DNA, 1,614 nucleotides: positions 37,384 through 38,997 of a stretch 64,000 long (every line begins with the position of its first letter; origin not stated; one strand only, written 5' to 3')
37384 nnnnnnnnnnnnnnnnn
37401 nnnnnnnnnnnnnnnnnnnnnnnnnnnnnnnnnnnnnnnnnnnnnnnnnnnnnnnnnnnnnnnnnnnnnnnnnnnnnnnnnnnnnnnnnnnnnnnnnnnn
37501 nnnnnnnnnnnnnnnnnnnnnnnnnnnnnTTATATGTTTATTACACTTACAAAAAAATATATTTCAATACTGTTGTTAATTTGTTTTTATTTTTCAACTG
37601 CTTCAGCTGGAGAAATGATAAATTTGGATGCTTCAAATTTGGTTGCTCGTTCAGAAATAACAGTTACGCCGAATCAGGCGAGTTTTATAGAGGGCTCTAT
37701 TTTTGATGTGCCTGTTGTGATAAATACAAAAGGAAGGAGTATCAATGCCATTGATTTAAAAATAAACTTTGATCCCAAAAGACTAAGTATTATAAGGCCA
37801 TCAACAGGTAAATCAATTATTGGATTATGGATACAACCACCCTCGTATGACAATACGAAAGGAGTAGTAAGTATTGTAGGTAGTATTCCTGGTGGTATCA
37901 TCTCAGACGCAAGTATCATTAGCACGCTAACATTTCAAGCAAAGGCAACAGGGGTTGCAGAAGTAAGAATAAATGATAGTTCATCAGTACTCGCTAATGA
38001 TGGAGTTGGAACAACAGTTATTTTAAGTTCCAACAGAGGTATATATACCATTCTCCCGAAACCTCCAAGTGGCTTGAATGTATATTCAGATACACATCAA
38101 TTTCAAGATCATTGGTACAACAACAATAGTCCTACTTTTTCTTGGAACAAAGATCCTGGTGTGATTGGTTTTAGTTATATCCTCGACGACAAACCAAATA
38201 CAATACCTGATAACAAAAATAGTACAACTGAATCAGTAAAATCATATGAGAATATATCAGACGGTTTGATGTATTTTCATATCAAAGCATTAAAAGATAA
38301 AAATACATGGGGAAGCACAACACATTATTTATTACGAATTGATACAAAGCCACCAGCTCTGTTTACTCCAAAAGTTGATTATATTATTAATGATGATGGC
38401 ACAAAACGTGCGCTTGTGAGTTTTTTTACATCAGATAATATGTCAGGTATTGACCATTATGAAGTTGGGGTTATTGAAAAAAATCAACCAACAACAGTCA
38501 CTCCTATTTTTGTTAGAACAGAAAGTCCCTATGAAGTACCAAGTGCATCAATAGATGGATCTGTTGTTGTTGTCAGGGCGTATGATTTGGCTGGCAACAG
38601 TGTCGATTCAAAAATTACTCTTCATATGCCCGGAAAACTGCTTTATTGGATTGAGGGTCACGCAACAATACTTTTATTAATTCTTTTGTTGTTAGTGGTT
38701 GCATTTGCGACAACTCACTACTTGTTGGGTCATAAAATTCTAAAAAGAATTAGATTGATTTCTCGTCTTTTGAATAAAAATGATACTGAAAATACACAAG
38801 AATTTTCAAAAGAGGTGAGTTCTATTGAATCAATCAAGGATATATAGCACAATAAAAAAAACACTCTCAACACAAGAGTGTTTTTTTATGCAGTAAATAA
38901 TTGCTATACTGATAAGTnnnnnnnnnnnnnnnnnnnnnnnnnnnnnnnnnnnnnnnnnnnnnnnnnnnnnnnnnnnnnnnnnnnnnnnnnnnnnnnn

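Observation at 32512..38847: Non-cellulosomal cohesin-dockerin surface operon: four TM-anchored cohesin proteins around one FN3/Ig/dockerin protein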

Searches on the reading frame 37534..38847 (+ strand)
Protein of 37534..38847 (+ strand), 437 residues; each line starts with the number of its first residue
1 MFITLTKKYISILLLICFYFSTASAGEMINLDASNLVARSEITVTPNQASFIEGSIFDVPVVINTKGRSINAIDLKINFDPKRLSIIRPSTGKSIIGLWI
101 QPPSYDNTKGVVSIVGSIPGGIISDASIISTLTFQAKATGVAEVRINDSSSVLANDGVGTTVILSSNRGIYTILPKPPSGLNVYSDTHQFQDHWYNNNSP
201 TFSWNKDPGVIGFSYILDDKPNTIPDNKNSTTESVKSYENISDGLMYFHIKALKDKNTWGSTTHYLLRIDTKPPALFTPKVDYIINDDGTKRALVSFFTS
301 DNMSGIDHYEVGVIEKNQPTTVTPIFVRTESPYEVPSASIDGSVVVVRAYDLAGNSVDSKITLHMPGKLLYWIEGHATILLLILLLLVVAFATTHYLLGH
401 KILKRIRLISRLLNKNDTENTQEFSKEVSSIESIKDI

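Call 3: search_protein_families(library=pfam, proteins=[window:37534-38847:+], max_evalue=1)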
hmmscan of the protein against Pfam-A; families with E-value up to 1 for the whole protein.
window:37534-38847:+ (437 aa): 2 families
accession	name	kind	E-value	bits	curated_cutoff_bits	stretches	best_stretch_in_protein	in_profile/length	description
PF00963.24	Cohesin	-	6e-09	36.7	24.1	1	52-156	11-124/139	Cohesin domain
PF19077.6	Big_13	-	0.0076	17.2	27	0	177-252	5-83/102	Bacterial Ig-like domain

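Call 4: search_protein_families(library=ncbifam, proteins=[window:37534-38847:+], max_evalue=1)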
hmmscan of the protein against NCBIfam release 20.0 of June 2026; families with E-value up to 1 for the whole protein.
window:37534-38847:+ (437 aa): 0 families

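Call 10: find_homologous_proteins(query=window:37534-38847:+, max_evalue=0.001)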
Query window:37534-38847:+ (437 aa): 229 proteins with E <= 0.001 among 8000 candidates; the best 120 are listed.
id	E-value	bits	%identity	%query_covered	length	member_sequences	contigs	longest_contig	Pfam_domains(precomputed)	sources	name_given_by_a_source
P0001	1.4e-285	965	100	100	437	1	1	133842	PF00963.25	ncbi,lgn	ncbi:MAG: cohesin domain-containing protein [bacterium]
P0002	3.0e-260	881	90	100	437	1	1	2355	PF00963.25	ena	-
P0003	6.2e-192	656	66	100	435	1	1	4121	PF00963.25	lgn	-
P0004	1.5e-183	629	62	99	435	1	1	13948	PF00963.25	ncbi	-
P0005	4.4e-182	624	64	97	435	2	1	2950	PF00963.25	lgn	-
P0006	5.8e-180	617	63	95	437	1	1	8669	PF00963.25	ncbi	ncbi:MAG: cohesin domain-containing protein [Minisyncoccia bacterium]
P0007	3.0e-179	614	63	98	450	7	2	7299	PF00963.25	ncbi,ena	-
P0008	4.4e-179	614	63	97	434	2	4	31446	PF00963.25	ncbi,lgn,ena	-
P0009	8.5e-177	606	62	93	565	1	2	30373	PF00963.25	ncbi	-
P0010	6.3e-175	600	61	95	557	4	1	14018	PF00963.25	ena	-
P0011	2.1e-174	599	58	95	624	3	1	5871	PF00963.25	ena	-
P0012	2.1e-174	598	58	95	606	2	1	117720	PF00963.25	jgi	jgi:hypothetical protein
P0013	1.2e-173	596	59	98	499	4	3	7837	PF00963.25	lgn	-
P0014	1.1e-169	583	59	96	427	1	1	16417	PF00963.25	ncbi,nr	ncbi:hypothetical protein IT400_00770 [Candidatus Nomurabacteria bacterium]|nr:hypothetical protein 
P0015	1.3e-169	583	61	89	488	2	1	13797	PF00963.25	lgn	-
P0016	1.4e-168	579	59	92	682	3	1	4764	PF00963.25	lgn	-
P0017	2.5e-166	572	57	97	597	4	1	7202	PF00963.25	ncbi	-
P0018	1.6e-165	569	58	95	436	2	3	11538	PF00963.25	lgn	-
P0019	4.1e-165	568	56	98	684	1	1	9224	PF00963.25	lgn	-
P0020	2.3e-164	565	56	96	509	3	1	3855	PF00963.25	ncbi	-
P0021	2.9e-140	486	53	97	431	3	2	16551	PF00963.25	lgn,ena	-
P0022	8.8e-139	481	50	96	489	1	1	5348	PF00963.25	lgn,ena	-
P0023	2.5e-137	476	49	99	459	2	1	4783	PF00963.25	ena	-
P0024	7.0e-137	475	51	94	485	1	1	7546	PF00963.25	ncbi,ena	-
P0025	1.4e-136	474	49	98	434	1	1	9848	PF00963.25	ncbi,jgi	ncbi:MAG: hypothetical protein RL641_877 [Candidatus Parcubacteria bacterium]|jgi:hypothetical prote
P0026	2.7e-136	473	55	88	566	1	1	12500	PF00963.25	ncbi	-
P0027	1.1e-134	468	49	98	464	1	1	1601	PF00963.25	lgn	-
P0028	2.5e-134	467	51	90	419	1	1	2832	PF00963.25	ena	-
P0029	4.6e-134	466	52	94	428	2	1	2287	PF00963.25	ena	-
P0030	5.5e-134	465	50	96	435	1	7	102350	PF00963.25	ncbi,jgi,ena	ncbi:MAG TPA: cohesin domain-containing protein [Candidatus Paceibacterota bacterium]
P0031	8.0e-133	462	52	89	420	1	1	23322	PF00963.25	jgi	jgi:hypothetical protein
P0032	2.5e-132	460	48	94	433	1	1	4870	PF00963.25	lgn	-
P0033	6.2e-132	459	47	96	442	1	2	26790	PF00963.25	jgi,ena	-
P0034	2.2e-131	457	51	92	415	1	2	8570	PF00963.25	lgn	-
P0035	5.2e-131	456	49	95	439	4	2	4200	PF00963.25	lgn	-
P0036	7.3e-131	455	49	89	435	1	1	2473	PF00963.25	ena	-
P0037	1.9e-130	454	50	89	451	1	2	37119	PF00963.25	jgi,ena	-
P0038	2.3e-130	453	49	94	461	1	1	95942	PF00963.25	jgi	jgi:hypothetical protein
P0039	8.1e-130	452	48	97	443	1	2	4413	PF00963.25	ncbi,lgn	ncbi:MAG: cohesin domain-containing protein [Nitrospira sp.]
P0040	9.4e-130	451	50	89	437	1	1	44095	PF00963.25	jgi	-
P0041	1.0e-129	451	50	91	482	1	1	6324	PF00963.25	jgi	jgi:hypothetical protein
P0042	1.1e-129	451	48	94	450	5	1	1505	PF00963.25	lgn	-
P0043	1.4e-129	451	49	95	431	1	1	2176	PF00963.25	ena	-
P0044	2.1e-129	450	50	89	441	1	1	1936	PF00963.25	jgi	jgi:hypothetical protein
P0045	2.6e-129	450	47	95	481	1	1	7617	PF00963.25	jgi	jgi:hypothetical protein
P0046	6.6e-129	449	48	91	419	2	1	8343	PF00963.25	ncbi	-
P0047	8.9e-129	448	47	94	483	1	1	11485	PF00963.25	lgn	-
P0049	3.6e-128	446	49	95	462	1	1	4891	PF00963.25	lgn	-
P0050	4.2e-128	446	51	91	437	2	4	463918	PF00963.25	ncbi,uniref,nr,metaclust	ncbi:MAG: hypothetical protein A3J09_00045 [Candidatus Zambryskibacteria bacterium RIFCSPLOWO2_02_FU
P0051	9.0e-128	445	49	92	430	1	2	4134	PF00963.25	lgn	-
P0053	2.2e-127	444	48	94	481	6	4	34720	PF00963.25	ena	-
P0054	2.7e-127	443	46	97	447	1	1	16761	PF00963.25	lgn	-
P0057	3.5e-127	443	52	91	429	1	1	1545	PF00963.25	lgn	-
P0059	6.3e-127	442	48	89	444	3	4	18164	PF00963.25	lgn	-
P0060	1.6e-126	441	48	97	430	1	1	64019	PF00963.25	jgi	jgi:hypothetical protein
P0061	2.1e-126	440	46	96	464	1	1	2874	PF00963.25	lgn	-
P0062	2.8e-126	440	46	95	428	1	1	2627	PF00963.25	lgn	-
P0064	8.0e-126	438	48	93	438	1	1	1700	PF00963.25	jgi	jgi:Cohesin domain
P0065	1.3e-125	438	47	92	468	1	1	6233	PF00963.25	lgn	-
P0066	2.1e-125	437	46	96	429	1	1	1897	PF00963.25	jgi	jgi:hypothetical protein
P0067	2.2e-125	437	48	92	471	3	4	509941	PF00963.25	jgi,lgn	jgi:hypothetical protein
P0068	2.6e-125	437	46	97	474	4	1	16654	PF00963.25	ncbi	-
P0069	3.0e-125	437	49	94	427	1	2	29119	PF00963.25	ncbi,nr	ncbi:MAG: cohesin domain-containing protein [bacterium]|nr:cohesin domain-containing protein [bacter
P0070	3.2e-125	437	47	95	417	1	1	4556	PF00963.25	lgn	-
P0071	7.4e-125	435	49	90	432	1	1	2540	PF00963.25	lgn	-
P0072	9.9e-125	435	49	86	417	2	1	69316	PF00963.25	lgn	-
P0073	1.4e-124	434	47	94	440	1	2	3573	PF00963.25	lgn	-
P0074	1.4e-124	434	46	95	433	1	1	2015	PF00963.25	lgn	-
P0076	1.7e-124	434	47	96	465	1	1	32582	PF00963.25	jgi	jgi:hypothetical protein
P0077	1.7e-124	434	50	89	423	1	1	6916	PF00963.25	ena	-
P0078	2.0e-124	434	48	90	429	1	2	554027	PF00963.25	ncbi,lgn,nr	ncbi:cohesin domain-containing protein [Patescibacteria group bacterium]|nr:cohesin domain-containin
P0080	4.1e-124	433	48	95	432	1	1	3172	PF00963.25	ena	-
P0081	7.2e-124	432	47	92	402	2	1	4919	PF00963.25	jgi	jgi:Cohesin domain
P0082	1.4e-123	431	47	94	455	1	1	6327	PF00963.25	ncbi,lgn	-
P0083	1.7e-123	431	47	91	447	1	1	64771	PF00963.25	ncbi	ncbi:MAG: cohesin domain-containing protein [Patescibacteria group bacterium]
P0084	1.7e-123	431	46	95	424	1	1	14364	PF00963.25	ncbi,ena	-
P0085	3.7e-123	430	46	92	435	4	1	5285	PF00963.25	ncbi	-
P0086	7.1e-123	429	46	93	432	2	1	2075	PF00963.25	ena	-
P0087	1.0e-122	428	50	86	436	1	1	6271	PF00963.25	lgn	-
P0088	1.7e-122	428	47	94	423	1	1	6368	PF00963.25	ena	-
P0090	4.1e-122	426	46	94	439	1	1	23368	PF00963.25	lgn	-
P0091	4.2e-122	426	45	99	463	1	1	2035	PF00963.25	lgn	-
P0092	6.1e-122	426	45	98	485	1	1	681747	PF00963.25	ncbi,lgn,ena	-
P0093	6.2e-122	426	48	91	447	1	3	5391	PF00963.25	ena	-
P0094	1.1e-121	425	48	90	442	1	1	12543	PF00963.25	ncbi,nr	ncbi:cohesin domain-containing protein [Candidatus Parcubacteria bacterium]|nr:cohesin domain-contai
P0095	1.3e-121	425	47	92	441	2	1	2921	PF00963.25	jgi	jgi:hypothetical protein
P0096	2.6e-121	424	45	94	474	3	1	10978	PF00963.25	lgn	-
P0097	8.7e-121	422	53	80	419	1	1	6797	PF00963.25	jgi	jgi:hypothetical protein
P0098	9.2e-121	422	48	86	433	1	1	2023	PF00963.25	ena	-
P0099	9.4e-121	422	49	88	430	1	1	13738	PF00963.25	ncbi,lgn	-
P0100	2.4e-120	420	49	86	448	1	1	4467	PF00963.25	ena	-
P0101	1.4e-119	418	46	88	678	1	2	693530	PF00963.25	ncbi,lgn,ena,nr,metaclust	ncbi:TPA: hypothetical protein DIC38_02680 [Candidatus Nomurabacteria bacterium]|nr:MAG: hypothetica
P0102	3.4e-119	417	46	95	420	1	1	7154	PF00963.25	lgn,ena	-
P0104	7.8e-119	415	46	92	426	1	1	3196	PF00963.25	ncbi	-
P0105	8.0e-119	415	46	95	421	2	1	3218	PF00963.25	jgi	-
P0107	4.5e-118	413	46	94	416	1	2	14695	PF00963.25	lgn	-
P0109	6.6e-118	412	46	95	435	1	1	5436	PF00963.25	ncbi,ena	-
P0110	8.9e-118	412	46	94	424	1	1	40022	PF00963.25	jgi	-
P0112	4.3e-117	410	46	93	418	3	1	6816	PF00963.25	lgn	-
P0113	7.6e-117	409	45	91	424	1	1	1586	PF00963.25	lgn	-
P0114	3.3e-116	407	47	87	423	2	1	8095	PF00963.25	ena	-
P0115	3.5e-116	407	43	97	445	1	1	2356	PF00963.25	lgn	-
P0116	1.5e-115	405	49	89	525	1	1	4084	PF00963.25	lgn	-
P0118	1.7e-115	404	44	95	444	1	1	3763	PF00963.25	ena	-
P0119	5.1e-115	403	46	95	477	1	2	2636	PF00963.25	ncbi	-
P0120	9.6e-115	402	46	91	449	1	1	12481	PF00963.25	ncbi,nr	ncbi:cohesin domain-containing protein [Candidatus Parcubacteria bacterium]|nr:cohesin domain-contai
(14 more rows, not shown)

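Call 18: find_encoding_contigs(protein=P0050, flank=10000, max_places=2)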
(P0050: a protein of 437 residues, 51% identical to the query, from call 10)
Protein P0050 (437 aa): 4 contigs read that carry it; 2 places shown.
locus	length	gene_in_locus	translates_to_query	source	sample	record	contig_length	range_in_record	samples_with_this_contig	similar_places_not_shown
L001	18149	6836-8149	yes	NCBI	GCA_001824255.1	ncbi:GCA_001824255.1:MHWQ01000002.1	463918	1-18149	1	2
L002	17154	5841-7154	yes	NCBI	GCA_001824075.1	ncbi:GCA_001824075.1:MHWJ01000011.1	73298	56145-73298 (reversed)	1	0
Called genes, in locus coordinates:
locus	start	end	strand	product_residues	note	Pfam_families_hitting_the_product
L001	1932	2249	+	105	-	-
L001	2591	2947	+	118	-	-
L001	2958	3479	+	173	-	-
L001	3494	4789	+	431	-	PF17936:Big_6 (weak), PF00404:Dockerin_1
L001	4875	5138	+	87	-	PF01541:GIY-YIG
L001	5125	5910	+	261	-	-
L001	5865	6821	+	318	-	-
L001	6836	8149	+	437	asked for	PF00963:Cohesin (weak)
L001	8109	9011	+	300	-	PF00534:Glycos_transf_1 (weak), PF13692:Glyco_trans_1_4 (weak)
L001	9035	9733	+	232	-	-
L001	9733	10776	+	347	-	PF13439:Glyco_transf_4 (weak), PF00534:Glycos_transf_1, PF13692:Glyco_trans_1_4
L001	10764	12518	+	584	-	PF12481:DUF3700 (weak), PF13522:GATase_6, PF13537:GATase_7, PF00733:Asn_synthase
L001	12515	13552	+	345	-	PF00534:Glycos_transf_1, PF13692:Glyco_trans_1_4, PF13524:Glyco_trans_1_2 (weak)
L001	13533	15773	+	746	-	PF00890:FAD_binding_2 (faint), PF01266:DAO (faint), PF03807:F420_oxidored (faint), PF07992:Pyr_redox_2 (faint), PF12831:FAD_oxidored (faint), PF00732:GMC_oxred_N, PF05199:GMC_oxred_C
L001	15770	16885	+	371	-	PF01075:Glyco_transf_9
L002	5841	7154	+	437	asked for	PF00963:Cohesin (weak)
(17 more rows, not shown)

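Call 19: find_encoding_contigs(protein=P0078, flank=10000, max_places=2)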
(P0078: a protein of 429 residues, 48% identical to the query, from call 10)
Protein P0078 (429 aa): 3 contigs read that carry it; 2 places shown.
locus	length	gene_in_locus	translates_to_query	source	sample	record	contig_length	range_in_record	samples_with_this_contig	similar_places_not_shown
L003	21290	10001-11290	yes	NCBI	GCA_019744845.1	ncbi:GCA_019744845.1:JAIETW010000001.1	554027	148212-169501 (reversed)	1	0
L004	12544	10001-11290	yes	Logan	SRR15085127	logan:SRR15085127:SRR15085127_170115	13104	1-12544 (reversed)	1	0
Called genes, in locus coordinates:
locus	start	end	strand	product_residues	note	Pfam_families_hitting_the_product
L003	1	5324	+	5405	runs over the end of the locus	-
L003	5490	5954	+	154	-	-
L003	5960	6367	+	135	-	-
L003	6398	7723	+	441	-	-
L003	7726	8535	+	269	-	-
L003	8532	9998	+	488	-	-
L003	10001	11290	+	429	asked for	PF00963:Cohesin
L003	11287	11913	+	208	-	PF24694:LNS2_PITM1-3 (faint)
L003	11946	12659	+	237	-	PF01551:Peptidase_M23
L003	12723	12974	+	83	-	-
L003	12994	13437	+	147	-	-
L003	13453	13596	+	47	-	-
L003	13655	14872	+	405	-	PF07690:MFS_1, PF00083:Sugar_tr (weak), PF07690:MFS_1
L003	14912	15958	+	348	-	PF00478:IMPDH, PF00977:His_biosynth (weak), PF03060:NMO, PF01645:Glu_synthase (weak), PF01070:FMN_dh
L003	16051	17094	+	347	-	PF00988:CPSase_sm_chain, PF00117:GATase, PF07722:Peptidase_C26 (faint)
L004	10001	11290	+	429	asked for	PF00963:Cohesin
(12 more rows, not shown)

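Call 21: find_related_loci(query=A1, collection=genome_contigs, flank=10000)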
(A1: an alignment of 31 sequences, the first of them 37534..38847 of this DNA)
Query A1 (437 aa) in genome_contigs; peptide patterns used: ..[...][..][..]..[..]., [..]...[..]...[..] (x = any residue, [..] = any of these).
196 stretches matched a pattern; 168 encode a relative of the query (tblastn E <= 1e-3); the best 80 are kept; 80 distinct loci.
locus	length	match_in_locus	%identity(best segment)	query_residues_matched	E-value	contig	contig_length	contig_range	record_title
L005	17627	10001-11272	62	9-435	0e+0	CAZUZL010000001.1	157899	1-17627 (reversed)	MAG TPA_asm: uncultured Candidatus Saccharibacteria bacterium isolate SRP296810_co1_403 genome assembly, contig: NODE_87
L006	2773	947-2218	63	9-435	0e+0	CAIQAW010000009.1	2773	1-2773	Candidatus Nomurabacteria bacterium isolate Kiruna_bin-09228 genome assembly, contig: bin-09228:09/82, whole genome shot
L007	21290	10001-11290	62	4-428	3e-180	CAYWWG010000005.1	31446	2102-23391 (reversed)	MAG TPA_asm: uncultured Candidatus Saccharibacteria bacterium isolate SRP135725_co1_60 genome assembly, contig: NODE_158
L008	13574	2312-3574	64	9-428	3e-178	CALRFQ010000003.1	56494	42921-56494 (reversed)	MAG: Candidatus Nomurabacteria bacterium isolate RH-9nov16-150 genome assembly, contig: RH-9nov16-C-C767, whole genome s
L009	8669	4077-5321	63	5-418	6e-175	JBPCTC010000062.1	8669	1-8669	MAG: Minisyncoccia bacterium S1Ck117_2464800_flag_1_multi_6.0000_len_8669, whole genome shotgun sequence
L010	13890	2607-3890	58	2-427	2e-169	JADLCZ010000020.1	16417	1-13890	MAG: Candidatus Nomurabacteria bacterium isolate SJ250 c_000000362546, whole genome shotgun sequence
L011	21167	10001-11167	61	25-414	3e-166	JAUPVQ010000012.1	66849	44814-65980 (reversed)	MAG: Patescibacteria group bacterium isolate erpe_2018_sw_30hr_WHONDRS-SW48-000095_B_bin.94 scaffold_136521, whole genom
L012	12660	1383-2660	50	2-423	3e-144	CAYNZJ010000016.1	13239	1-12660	MAG TPA_asm: uncultured Candidatus Saccharibacteria bacterium isolate SRP219642_co9_61 genome assembly, contig: NODE_322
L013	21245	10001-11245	50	12-423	4e-141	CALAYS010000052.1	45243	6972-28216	MAG TPA_asm: uncultured bacterium isolate SRR6231146_bin.88_CONCOCT_v1.1_MAG genome assembly, contig: ERZ650289.63, whol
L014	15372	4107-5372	54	10-432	5e-141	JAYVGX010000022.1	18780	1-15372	MAG: Candidatus Paceibacterota bacterium isolate GL47_Up_metabat_76 GL47_Up_metabat_76_21, whole genome shotgun sequence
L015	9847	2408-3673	49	11-432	2e-140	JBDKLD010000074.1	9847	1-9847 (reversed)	MAG: Candidatus Parcubacteria bacterium isolate hopbrook_2019_sw_WHONDRS-S19S_0012_B_bin.21 scaffold_730354, whole genom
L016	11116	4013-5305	52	2-432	3e-139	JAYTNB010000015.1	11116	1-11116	MAG: bacterium isolate GFS_3870 GFS_3870_14, whole genome shotgun sequence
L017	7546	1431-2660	51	5-413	7e-133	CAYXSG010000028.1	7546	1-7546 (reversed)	MAG TPA_asm: uncultured Candidatus Saccharibacteria bacterium isolate binchicken_co54_30 genome assembly, contig: NODE_1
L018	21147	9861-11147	48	1-426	3e-132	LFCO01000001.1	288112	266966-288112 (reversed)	MAG: Parcubacteria bacterium C7867-005 C7867_00008, whole genome shotgun sequence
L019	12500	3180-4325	55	30-413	3e-132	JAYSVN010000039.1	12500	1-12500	MAG: Candidatus Paceibacterota bacterium isolate GFS_12822 GFS_12822_38, whole genome shotgun sequence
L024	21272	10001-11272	47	3-426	3e-129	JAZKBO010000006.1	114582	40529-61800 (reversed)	MAG: Patescibacteria group bacterium isolate ADI_H3L2_1_122_18_3-bin084_1 ADIH3L21_B084_1_000000000006, whole genome sho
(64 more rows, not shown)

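Call 36: search_solved_structures(query=A1, max_evalue=1)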
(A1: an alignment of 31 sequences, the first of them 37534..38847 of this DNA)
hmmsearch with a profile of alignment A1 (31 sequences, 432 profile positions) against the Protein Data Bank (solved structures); distinct sequences matched with E-value up to 1: 11.
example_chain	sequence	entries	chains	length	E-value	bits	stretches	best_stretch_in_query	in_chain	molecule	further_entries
5g5d_A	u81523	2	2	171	0.0032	19.2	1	67-127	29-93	CELLULOSOME ANCHORING PROTEIN COHESIN REGION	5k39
4uyp_A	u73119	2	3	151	0.013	17.2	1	53-141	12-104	Cellulosomal scaffoldin anchoring protein C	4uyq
5m0y_A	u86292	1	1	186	0.064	14.9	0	115-150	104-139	Cellulosome anchoring protein cohesin region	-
22ty_A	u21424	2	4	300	0.092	14.4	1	324-415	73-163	AstC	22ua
2bm3_A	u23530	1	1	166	0.19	13.4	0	115-150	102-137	SCAFFOLDING DOCKERIN BINDING PROTEIN A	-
22tz_A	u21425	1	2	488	0.21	13.2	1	324-414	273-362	AstC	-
3kcp_B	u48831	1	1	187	0.27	12.9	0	115-150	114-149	Cellulosome anchoring protein, cohesin region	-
2b59_A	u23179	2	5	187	0.27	12.9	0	115-150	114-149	COG1196: Chromosome segregation ATPases | Scaffolding dockerin binding protein A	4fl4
7urp_A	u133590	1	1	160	0.64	11.6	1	32-86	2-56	Ribonucleases G and E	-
6klg_A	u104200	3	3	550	0.68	11.5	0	236-279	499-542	Laccase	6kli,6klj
9g7n_AAA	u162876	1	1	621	0.7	11.5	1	122-221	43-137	Exotoxin A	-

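Call 47: predict_structure(alignment_id=A1)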
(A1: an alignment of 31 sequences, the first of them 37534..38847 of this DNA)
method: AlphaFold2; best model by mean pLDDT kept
length: 437 residues; sequences in the alignment: 31
mean_pLDDT: 85.3   pTM: 0.46
mean pLDDT of the five models: 85.3, 85.1, 83.6, 82.4, 82.3
residues with pLDDT >= 90: 209; 70-90: 170; 50-70: 55; < 50: 3
segments of 3 or more residues with pLDDT < 50: none
pLDDT, mean of each block of 10 residues (from residue 1): 76 84 58 75 93 91 93 96 90 84 94 94 92 94 95 91 93 76 70 74 86 93 90 90 90 88 86 90 87 90 82 89 91 88 93 89 87 88 96 86 75 60 62 53
secondary structure, 60 per line:
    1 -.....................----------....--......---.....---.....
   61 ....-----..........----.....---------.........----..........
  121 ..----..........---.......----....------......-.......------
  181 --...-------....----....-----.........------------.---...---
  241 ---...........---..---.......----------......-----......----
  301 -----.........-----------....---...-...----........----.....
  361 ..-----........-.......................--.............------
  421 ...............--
elements in order: H2-22 H33-36 E39-44 E48-52 E56-64 E70-79 E84-88 E98-106 E111-122 E127-136 E140-146 E151-154 E161-166 E168-174 E183-185 E193-196 E201-204 E210-218 E235-237 E244-254 E263-269 E280-285 E291-296 E306-314 E326-329 E333-335 E344-351 E356-362 H368-375 H377-399 H402-414 H421-435
